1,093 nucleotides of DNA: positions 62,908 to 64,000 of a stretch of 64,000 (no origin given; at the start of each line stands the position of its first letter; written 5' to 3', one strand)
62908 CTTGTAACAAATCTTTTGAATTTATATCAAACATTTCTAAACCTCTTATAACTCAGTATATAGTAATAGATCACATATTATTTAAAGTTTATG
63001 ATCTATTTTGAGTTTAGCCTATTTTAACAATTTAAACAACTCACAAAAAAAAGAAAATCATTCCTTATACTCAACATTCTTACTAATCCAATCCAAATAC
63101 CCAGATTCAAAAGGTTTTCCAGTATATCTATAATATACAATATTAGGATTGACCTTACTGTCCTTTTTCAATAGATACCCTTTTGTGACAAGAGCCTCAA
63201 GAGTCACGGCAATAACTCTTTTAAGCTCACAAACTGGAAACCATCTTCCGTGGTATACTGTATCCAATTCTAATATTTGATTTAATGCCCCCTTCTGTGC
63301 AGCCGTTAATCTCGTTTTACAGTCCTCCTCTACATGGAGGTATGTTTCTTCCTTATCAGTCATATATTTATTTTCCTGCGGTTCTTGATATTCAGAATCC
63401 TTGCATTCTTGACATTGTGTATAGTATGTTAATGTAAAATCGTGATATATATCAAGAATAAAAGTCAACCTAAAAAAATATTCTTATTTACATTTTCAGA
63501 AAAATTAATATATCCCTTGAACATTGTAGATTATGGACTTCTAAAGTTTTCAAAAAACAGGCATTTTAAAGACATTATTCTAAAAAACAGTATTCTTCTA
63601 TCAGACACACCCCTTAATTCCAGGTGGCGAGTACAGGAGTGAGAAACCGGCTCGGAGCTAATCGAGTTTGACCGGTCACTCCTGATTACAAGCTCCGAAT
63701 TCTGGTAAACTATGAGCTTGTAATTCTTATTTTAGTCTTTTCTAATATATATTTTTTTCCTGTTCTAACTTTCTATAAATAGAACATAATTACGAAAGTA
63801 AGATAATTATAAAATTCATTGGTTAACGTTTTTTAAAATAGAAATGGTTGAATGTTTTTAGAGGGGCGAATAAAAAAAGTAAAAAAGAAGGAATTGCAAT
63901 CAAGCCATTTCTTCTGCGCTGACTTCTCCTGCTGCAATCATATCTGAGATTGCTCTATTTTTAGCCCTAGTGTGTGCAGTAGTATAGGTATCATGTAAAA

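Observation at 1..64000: No accepted ORF in 64 kb terminates with TAG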

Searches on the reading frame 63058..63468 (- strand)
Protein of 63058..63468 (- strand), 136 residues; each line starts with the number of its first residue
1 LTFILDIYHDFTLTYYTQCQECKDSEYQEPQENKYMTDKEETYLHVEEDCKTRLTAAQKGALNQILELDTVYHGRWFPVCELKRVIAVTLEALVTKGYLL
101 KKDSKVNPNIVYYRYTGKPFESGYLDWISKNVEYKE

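Call 18: find_encoding_contigs(protein=window:63058-63468:-, flank=10000, max_places=4)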
Protein window:63058-63468:- (136 aa): no gene with exactly this product is on record in the collection.

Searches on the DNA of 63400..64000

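Call 79: search_rna_families(source=window, start=63400, end=64000, threshold=evalue, max_evalue=1)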
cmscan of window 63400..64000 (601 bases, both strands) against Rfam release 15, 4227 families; matches with E-value up to 1: 1.
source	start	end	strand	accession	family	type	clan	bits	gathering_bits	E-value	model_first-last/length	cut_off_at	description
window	63401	63429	-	RF01099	PK-IAV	Cis-reg;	-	18.3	47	0.36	8-36/48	no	Pseudoknot of influenza A virus gene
